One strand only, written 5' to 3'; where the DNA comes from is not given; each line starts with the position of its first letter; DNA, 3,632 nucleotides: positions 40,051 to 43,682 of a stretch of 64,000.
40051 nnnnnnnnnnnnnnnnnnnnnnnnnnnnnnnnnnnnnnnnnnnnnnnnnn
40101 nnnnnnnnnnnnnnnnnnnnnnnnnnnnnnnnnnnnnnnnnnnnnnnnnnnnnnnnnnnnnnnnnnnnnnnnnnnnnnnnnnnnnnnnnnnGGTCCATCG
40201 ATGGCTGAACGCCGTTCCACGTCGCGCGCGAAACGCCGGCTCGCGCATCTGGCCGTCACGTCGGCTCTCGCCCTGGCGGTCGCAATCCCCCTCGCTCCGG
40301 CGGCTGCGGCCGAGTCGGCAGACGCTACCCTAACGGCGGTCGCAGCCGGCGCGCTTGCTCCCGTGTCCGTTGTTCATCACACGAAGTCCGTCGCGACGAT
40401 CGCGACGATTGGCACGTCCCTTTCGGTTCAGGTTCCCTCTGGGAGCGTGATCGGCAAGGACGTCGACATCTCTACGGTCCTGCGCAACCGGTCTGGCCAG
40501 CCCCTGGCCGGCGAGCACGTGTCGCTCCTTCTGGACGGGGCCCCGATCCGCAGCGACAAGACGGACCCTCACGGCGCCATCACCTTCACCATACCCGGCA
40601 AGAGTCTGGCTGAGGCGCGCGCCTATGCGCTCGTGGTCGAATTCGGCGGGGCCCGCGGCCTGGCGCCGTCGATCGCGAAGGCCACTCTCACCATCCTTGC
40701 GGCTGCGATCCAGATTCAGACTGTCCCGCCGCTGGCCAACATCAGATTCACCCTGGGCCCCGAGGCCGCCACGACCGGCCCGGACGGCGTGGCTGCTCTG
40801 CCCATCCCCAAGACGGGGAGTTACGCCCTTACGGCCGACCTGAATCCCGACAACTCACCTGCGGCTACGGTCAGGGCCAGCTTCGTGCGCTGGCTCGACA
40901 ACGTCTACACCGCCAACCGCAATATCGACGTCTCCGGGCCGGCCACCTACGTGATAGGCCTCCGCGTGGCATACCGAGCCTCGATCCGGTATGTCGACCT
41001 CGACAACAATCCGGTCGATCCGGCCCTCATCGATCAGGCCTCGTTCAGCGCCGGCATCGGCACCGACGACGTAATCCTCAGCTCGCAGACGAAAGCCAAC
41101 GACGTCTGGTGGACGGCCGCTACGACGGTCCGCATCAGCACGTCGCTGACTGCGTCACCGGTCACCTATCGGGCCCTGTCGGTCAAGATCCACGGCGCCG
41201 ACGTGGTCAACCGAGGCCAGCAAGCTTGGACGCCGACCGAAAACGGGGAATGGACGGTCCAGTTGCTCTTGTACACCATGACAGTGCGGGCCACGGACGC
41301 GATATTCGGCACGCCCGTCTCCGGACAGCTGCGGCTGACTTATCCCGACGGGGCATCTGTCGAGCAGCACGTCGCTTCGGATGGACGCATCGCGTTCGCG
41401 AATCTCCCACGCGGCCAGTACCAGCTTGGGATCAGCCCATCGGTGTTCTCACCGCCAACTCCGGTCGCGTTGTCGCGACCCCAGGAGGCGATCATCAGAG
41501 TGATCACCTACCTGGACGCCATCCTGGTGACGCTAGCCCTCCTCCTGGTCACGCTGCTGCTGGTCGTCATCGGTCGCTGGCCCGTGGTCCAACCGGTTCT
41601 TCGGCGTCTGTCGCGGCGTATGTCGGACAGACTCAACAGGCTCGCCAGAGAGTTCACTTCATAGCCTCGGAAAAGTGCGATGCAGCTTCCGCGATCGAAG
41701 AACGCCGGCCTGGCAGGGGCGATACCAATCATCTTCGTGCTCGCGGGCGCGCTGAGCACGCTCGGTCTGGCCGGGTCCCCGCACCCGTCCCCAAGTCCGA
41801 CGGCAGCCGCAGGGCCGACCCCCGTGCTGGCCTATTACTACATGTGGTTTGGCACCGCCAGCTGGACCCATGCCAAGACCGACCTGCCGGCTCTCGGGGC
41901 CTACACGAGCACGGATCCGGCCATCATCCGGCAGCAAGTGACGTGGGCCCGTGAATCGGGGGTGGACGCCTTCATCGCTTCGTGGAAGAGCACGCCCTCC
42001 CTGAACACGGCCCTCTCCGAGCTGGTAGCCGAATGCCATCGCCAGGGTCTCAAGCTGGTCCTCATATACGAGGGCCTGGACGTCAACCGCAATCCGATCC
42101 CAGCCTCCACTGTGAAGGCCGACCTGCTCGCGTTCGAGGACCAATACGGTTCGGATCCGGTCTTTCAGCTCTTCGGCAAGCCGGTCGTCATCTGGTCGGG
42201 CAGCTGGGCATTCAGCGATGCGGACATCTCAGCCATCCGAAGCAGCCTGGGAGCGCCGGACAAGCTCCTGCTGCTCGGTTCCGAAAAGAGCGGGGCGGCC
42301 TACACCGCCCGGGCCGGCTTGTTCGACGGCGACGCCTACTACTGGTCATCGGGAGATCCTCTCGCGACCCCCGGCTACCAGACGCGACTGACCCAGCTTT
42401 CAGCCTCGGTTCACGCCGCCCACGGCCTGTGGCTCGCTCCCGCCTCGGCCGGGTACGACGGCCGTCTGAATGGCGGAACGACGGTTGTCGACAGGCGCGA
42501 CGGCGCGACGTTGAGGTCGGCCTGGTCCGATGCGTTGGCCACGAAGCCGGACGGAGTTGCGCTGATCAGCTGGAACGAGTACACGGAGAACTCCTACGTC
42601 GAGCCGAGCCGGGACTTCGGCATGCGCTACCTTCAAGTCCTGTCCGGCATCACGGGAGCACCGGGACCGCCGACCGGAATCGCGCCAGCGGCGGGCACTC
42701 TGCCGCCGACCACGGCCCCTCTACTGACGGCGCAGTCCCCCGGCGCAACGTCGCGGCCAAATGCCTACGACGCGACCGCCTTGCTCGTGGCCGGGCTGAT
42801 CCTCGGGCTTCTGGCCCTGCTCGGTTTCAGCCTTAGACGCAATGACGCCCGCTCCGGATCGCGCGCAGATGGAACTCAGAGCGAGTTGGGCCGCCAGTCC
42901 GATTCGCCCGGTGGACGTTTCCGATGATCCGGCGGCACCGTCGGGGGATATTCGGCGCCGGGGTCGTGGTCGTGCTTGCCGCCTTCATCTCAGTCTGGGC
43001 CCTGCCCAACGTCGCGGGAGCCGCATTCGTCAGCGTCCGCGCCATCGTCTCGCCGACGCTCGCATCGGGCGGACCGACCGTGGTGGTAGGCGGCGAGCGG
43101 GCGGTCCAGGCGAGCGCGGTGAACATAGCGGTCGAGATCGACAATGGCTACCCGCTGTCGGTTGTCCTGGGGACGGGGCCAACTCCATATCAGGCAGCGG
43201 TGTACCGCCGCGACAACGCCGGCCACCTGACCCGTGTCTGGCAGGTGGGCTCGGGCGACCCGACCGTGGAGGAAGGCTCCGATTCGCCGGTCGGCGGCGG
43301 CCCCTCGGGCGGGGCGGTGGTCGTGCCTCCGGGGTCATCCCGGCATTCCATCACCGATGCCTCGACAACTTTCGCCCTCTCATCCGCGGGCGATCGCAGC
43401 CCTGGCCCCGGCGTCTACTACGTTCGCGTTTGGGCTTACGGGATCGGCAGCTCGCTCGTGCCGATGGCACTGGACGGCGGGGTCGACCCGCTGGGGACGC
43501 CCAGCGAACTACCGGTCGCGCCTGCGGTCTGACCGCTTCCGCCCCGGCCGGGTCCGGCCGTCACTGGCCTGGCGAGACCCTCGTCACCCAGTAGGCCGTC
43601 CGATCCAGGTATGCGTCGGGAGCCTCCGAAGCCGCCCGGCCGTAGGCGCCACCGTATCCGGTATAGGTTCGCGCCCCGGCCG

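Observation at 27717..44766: Seventeen-kb envelope glycan locus: two GtrA/GT-C pairs, Ppm synthase, phosphoesterases and two GH99-like mannosidases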

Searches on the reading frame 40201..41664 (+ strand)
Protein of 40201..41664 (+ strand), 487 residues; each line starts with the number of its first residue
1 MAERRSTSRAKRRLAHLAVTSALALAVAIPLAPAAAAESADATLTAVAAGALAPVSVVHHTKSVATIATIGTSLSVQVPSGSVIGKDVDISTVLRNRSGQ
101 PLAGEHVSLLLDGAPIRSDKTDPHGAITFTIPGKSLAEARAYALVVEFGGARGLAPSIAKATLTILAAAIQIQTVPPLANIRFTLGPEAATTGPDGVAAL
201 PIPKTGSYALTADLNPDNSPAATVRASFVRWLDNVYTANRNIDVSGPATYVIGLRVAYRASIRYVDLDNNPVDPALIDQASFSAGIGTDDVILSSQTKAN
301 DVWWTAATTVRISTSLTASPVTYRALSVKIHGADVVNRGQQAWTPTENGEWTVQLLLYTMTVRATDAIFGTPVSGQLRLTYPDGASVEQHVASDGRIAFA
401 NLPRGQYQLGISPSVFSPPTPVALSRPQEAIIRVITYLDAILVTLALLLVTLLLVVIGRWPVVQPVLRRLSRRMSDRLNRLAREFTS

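Call 5: search_protein_families(library=pfam, proteins=[window:40201-41664:+], max_evalue=0.01)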
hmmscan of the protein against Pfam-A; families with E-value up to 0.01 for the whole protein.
window:40201-41664:+ (487 aa): 1 family
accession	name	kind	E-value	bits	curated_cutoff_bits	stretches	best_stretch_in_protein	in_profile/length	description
PF13620.12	CarboxypepD_reg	-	4e-06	27.5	32.3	0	363-429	5-74/82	Carboxypeptidase regulatory-like domain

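Call 6: search_protein_families(library=ncbifam, proteins=[window:40201-41664:+], max_evalue=0.01)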
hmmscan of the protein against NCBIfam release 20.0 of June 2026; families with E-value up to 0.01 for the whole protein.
window:40201-41664:+ (487 aa): 0 families

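Call 65: find_homologous_proteins(query=window:40201-41664:+, max_evalue=0.00001)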
Query window:40201-41664:+ (487 aa): 87 proteins with E <= 0.00001 among 8000 candidates.
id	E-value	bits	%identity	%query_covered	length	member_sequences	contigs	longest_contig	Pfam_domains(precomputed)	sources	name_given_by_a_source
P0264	6.4e-293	990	96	100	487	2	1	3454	-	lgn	-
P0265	1.4e-195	669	67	87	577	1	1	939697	PF13620.13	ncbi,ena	-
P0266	2.7e-187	642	72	82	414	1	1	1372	-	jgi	jgi:hypothetical protein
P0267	1.2e-183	630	62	94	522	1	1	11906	PF16640.12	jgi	jgi:hypothetical protein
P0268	1.4e-180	619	67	82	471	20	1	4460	PF13620.13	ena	-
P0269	3.2e-178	612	62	93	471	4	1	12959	-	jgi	jgi:hypothetical protein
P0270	1.8e-177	609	67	81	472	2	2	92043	-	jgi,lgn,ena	jgi:hypothetical protein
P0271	5.0e-177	608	66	81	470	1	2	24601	PF13620.13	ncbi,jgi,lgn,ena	jgi:hypothetical protein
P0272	8.8e-177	607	68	80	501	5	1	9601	PF13620.13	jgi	jgi:hypothetical protein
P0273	1.2e-176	607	63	93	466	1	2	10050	PF13620.13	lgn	-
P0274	1.7e-176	606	63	95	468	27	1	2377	PF13620.13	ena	-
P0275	3.3e-175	602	65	86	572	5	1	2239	PF13620.13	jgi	jgi:hypothetical protein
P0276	4.9e-175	601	64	85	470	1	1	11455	-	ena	-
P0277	1.1e-174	600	61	94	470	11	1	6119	-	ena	-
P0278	1.3e-174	600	62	94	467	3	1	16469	PF02369.23,PF16640.12,PF13620.13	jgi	jgi:hypothetical protein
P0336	4.2e-111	391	44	76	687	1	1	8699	PF17789.8,PF02369.23,PF11974.15,PF16640.12,PF13620.13,PF09134.17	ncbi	-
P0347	3.7e-36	144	32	71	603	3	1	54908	PF01476.27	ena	-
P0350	1.2e-23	102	29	64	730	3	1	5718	PF16317.12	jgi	jgi:hypothetical protein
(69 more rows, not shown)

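Call 68: search_protein_families(library=pfam, proteins=[P0350, P0347, P0336], max_evalue=0.001)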
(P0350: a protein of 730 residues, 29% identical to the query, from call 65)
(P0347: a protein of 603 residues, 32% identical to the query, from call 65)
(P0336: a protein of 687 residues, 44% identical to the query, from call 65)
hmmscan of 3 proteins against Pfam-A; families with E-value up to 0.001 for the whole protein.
P0350 (730 aa): 3 families
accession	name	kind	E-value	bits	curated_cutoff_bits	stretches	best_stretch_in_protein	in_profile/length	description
PF16317.11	Glyco_hydro_99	-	2.7e-12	46.9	33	1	410-649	58-307/341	Glycosyl hydrolase family 99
PF03659.20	Glyco_hydro_71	-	6e-05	22.4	34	1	419-649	12-241/375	Glycosyl hydrolase family 71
PF14307.12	Glyco_tran_WbsX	-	9.4e-05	22.5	25.1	0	617-658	305-348/350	Glycosyltransferase WbsX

P0347 (603 aa): 1 family
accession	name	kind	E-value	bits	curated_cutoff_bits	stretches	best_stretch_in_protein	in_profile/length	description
PF01476.26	LysM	-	1.9e-07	31.3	20.9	1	555-603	1-43/43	LysM domain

P0336 (687 aa): 8 families
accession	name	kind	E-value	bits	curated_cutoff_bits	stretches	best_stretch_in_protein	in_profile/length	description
PF16640.11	Big_3_5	-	1.4e-22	80.5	35.5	3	283-369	5-87/88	Bacterial Ig-like domain (group 3)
PF02369.22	Big_1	-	5.9e-21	74.8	34.9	3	292-357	19-85/93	Bacterial Ig-like domain (group 1)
PF09134.16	Invasin_D3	-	8.6e-15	55.5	33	2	176-236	24-84/98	Invasin, domain 3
PF17789.7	MG4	-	4.4e-11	43.3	24.7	0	171-221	13-64/95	Macroglobulin domain MG4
PF13620.12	CarboxypepD_reg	-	3.7e-10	40.4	32.3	1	176-248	2-67/82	Carboxypeptidase regulatory-like domain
PF11974.14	bMG3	-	5.3e-06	26.8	34.9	0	183-218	23-59/103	Bacterial alpha-2-macroglobulin MG3 domain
PF17802.7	SpaA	-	9.7e-05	22.9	23.1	0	181-230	8-56/91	Prealbumin-like fold domain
PF24695.1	PITM1-3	-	0.00014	22.5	27.7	0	318-358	51-91/98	PITM 1-3, beta-sandwich domain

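Call 73: predict_structure(alignment_id=A4)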
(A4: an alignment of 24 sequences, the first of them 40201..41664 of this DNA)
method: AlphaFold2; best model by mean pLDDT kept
length: 487 residues; sequences in the alignment: 24
mean_pLDDT: 86.6   pTM: 0.68
mean pLDDT of the five models: 86.6, 84.2, 83.3, 83.3, 83.2
residues with pLDDT >= 90: 342; 70-90: 78; 50-70: 8; < 50: 59
segments of 3 or more residues with pLDDT < 50: 1-20, 25-42, 47-64
pLDDT, mean of each block of 10 residues (from residue 1): 39 46 45 37 46 40 60 94 94 96 97 96 97 94 96 94 96 98 96 98 96 93 95 96 96 97 95 94 86 83 94 96 96 94 94 96 95 96 96 96 96 86 96 90 92 85 82 87 84
secondary structure, 60 per line:
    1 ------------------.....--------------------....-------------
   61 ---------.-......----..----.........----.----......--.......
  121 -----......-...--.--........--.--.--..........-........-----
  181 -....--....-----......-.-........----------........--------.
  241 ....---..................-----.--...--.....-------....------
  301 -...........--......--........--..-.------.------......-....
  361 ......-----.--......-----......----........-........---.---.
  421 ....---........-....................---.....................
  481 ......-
elements in order: H19-23 E44-47 E72-77 E88-96 E106-111 E114-120 E126-131 E141-148 E157-166 E168-175 E182-185 E188-191 E197-202 E206-213 E224-231 E240-244 E248-265 E279-283 E291-294 E302-312 E315-320 E323-330 E350-355 E357-366 E375-380 E386-391 E396-403 E405-412 E420-424 E428-435 H437-456 H460-486

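Call 75: fold_search(model_id=the predicted structure, library=pdb)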
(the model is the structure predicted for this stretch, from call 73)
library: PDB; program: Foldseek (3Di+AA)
matches with E <= 10: 1969; with E <= 0.001: 59
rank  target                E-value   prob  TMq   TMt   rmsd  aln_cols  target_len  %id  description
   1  6fwv_A                9.0e-15  1.00  0.22  0.21  13.7       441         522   13  The Bacillus anthracis TIE protein (released 2018-08-08)
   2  6fwv_B                1.2e-14  1.00  0.22  0.21  13.5       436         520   13  The Bacillus anthracis TIE protein (released 2018-08-08)
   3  10ps                  1.4e-07  1.00  0.16  0.14  31.2       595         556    8  Crystal structure of SdrD A2-A3-B1-B2 domains from Staphylococcus aureus JH1 (released 2026-02-11)
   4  3rkp_B                1.5e-07  1.00  0.18  0.24  18.5       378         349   10  Crystal structure of BcpA*(D312A), the major pilin subunit of Bacillus cereus (released 2012-05-30)
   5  3rkp_A                3.5e-07  1.00  0.18  0.24  18.8       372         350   10  Crystal structure of BcpA*(D312A), the major pilin subunit of Bacillus cereus (released 2012-05-30)
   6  3kpt_B                5.3e-07  1.00  0.17  0.23  19.0       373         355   11  Crystal structure of BcpA, the major pilin subunit of Bacillus cereus (released 2009-11-24)
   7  3kpt_A                1.2e-06  1.00  0.19  0.26  18.3       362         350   10  Crystal structure of BcpA, the major pilin subunit of Bacillus cereus (released 2009-11-24)
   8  7w6b                  1.7e-06  1.00  0.23  0.16  14.1       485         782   10  Crystal Structure of PitA from pilus islet-2 of Streptococcus oralis (released 2022-06-01)
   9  6tav_B                2.0e-06  0.99  0.14  0.06  33.8       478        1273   10  Crystal structure of endopeptidase-induced alpha2-macroglobulin (released 2021-05-12)
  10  6tav_C                5.7e-06  0.99  0.15  0.07  32.9       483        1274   10  Crystal structure of endopeptidase-induced alpha2-macroglobulin (released 2021-05-12)
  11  6xi3                  6.6e-06  1.00  0.17  0.21  19.8       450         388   11  Crystal structure of tetra-tandem repeat in extending region of large adhesion protein (released 2020-10-14)
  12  8eok_G                8.9e-06  1.00  0.16  0.13  32.3       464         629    9  Structure of the C3bB proconvertase in complex with lufaxin and factor Xa (released 2023-08-30)
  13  6tav_D                1.2e-05  0.97  0.14  0.07  33.0       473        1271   10  Crystal structure of endopeptidase-induced alpha2-macroglobulin (released 2021-05-12)
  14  2wii_A                4.3e-05  0.97  0.16  0.13  33.1       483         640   10  Complement C3b in complex with factor H domains 1-4 (released 2009-06-09)
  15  7q1y_A                4.5e-05  0.97  0.16  0.07  35.2       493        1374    8  X-ray structure of human A2ML1 (released 2022-04-20)
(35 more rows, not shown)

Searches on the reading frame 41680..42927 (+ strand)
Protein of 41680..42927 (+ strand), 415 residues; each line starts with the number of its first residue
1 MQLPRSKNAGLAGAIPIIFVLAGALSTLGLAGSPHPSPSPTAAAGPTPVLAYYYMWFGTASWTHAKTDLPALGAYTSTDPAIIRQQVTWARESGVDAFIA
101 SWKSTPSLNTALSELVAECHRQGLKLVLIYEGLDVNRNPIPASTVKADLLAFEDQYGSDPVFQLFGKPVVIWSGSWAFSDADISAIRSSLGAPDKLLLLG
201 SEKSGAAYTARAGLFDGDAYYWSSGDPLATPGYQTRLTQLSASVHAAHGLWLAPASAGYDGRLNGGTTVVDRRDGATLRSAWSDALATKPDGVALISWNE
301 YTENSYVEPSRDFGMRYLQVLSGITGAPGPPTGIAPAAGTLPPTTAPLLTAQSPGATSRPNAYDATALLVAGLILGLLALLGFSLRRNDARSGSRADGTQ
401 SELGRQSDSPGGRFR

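Call 5: search_protein_families(library=pfam, proteins=[window:41680-42927:+], max_evalue=0.01)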
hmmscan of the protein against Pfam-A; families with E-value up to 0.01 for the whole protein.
window:41680-42927:+ (415 aa): 3 families
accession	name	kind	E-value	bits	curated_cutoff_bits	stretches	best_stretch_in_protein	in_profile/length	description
PF16317.11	Glyco_hydro_99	-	8.7e-11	42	33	1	69-310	59-307/341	Glycosyl hydrolase family 99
PF03659.20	Glyco_hydro_71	-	3.8e-08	33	34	1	81-311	16-242/375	Glycosyl hydrolase family 71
PF14307.12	Glyco_tran_WbsX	-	5.5e-07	29.8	25.1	1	291-320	320-349/350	Glycosyltransferase WbsX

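Call 6: search_protein_families(library=ncbifam, proteins=[window:41680-42927:+], max_evalue=0.01)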
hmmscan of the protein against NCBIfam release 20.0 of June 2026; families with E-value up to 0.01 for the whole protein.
window:41680-42927:+ (415 aa): 0 families

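Call 15: search_solved_structures(query=window:41680-42927:+, max_evalue=1, show_alignments=2)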
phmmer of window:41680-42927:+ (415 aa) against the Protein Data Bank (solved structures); distinct sequences matched with E-value up to 1: 13.
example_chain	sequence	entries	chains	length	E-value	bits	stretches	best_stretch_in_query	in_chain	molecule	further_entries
4acy_A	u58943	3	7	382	3.5e-09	39.2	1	69-310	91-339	ENDO-ALPHA-MANNOSIDASE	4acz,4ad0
4acz_B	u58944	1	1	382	6.4e-09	38.3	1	69-310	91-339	ENDO-ALPHA-MANNOSIDASE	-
6hj7_A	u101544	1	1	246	0.0061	18.7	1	324-404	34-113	Death domain-containing membrane protein NRADD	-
6zdc_A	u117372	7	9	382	0.031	16.3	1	69-165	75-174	Glycoprotein endo-alpha-1,2-mannosidase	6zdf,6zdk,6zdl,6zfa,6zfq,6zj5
9fnf_A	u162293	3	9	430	0.039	16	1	206-310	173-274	Glycoside hydrolase family 71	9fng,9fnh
4ad1_A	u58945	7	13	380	0.066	15.3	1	65-313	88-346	GLYCOSYL HYDROLASE FAMILY 71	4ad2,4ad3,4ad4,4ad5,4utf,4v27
5lyr_A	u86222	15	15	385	0.07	15.2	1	65-313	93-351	Glycosyl hydrolase family 71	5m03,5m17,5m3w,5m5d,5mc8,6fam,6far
6zfn_AAA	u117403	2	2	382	0.076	15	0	69-164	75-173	Glycoprotein endo-alpha-1,2-mannosidase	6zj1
4v28_A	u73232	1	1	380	0.17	13.9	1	65-313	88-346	GLYCOSYL HYDROLASE FAMILY 71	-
6fwo_A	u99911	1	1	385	0.18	13.8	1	65-313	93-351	Glycosyl hydrolase family 71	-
5mel_A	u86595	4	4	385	0.18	13.8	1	65-313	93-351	Glycosyl hydrolase family 71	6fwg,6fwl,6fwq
6to4_A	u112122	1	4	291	0.18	13.8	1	74-107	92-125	Coenzyme F420-dependent NADP oxidoreductase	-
6toe_A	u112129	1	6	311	0.21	13.6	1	74-107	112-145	Coenzyme F420-dependent NADP oxidoreductase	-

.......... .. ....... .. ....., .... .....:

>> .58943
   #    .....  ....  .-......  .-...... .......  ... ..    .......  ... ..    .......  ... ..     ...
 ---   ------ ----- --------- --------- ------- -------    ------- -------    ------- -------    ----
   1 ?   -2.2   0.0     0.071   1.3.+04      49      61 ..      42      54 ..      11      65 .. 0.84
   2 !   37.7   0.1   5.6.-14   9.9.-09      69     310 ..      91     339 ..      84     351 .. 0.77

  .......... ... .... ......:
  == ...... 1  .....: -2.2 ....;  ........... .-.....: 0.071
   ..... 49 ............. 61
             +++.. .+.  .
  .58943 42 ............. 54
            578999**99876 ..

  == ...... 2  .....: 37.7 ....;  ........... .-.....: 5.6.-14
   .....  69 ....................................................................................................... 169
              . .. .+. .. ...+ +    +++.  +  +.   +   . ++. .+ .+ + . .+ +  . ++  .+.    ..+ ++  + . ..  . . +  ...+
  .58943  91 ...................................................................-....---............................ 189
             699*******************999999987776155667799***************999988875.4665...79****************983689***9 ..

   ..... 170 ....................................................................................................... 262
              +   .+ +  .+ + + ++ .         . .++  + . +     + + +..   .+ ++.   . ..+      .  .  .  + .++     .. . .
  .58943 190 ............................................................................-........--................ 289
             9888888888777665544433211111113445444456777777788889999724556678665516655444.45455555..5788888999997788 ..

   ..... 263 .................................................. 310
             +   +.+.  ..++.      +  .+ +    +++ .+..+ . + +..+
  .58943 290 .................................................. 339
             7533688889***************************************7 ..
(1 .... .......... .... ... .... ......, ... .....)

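Call 71: find_homologous_proteins(query=window:41680-42927:+, max_evalue=0.00001)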
Query window:41680-42927:+ (415 aa): 1003 proteins with E <= 0.00001 among 8000 candidates; the best 120 are listed.
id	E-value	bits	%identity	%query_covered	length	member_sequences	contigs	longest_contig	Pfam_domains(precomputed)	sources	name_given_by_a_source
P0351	2.9e-271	917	100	100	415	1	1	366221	PF03659.21,PF14307.13,PF16317.12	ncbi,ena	-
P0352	9.3e-165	567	69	91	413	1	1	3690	PF03659.21,PF14307.13,PF16317.12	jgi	-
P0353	7.8e-164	564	66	95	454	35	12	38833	PF03659.21,PF14307.13,PF16317.12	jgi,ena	-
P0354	1.4e-158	546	76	75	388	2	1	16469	PF03659.21,PF14307.13,PF16317.12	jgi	jgi:hypothetical protein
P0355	5.7e-158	544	78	71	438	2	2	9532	PF03659.21,PF14307.13,PF16317.12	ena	-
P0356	1.2e-156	540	65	86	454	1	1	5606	PF03659.21,PF14307.13,PF16317.12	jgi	jgi:hypothetical protein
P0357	3.1e-153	529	77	70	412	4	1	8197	PF03659.21,PF14307.13,PF16317.12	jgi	jgi:hypothetical protein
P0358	3.7e-153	528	69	78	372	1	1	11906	PF03659.21,PF14307.13,PF16317.12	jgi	jgi:hypothetical protein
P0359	3.7e-152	525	65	91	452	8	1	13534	PF03659.21,PF14307.13,PF16317.12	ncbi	-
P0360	6.0e-152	524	66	81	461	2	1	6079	PF03659.21,PF14307.13,PF16317.12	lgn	-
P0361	8.0e-152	524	75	73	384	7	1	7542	PF03659.21,PF14307.13,PF16317.12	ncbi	ncbi:MAG: hypothetical protein ACXWNI_01155 [Candidatus Limnocylindrales bacterium]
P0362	1.3e-150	520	67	83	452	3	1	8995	PF03659.21,PF14307.13,PF16317.12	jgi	jgi:hypothetical protein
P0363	2.0e-150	519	64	83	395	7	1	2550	PF03659.21,PF14307.13,PF16317.12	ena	-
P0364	2.1e-150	519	62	92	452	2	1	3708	PF03659.21,PF14307.13,PF16317.12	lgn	-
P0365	4.4e-150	518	73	75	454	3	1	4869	PF03659.21,PF14307.13,PF16317.12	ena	-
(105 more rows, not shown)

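Call 72: find_encoding_contigs(protein=P0351, flank=2000, max_places=1)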
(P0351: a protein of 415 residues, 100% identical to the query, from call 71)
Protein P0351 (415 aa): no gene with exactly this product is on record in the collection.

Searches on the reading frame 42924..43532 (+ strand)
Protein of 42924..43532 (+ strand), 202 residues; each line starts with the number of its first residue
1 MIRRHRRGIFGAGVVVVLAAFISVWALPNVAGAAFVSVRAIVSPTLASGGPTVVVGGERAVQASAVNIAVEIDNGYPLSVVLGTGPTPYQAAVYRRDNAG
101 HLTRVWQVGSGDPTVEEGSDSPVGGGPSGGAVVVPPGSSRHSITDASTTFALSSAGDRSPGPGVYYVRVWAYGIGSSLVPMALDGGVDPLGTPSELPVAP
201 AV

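Call 8: search_protein_families(library=pfam, proteins=[window:42924-43532:+], max_evalue=0.01)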
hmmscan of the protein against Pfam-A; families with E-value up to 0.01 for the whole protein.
window:42924-43532:+ (202 aa): 0 families

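Call 57: search_protein_families(library=ncbifam, proteins=[window:42924-43532:+], max_evalue=0.001)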
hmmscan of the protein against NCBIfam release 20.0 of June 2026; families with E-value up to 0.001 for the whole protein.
window:42924-43532:+ (202 aa): 0 families
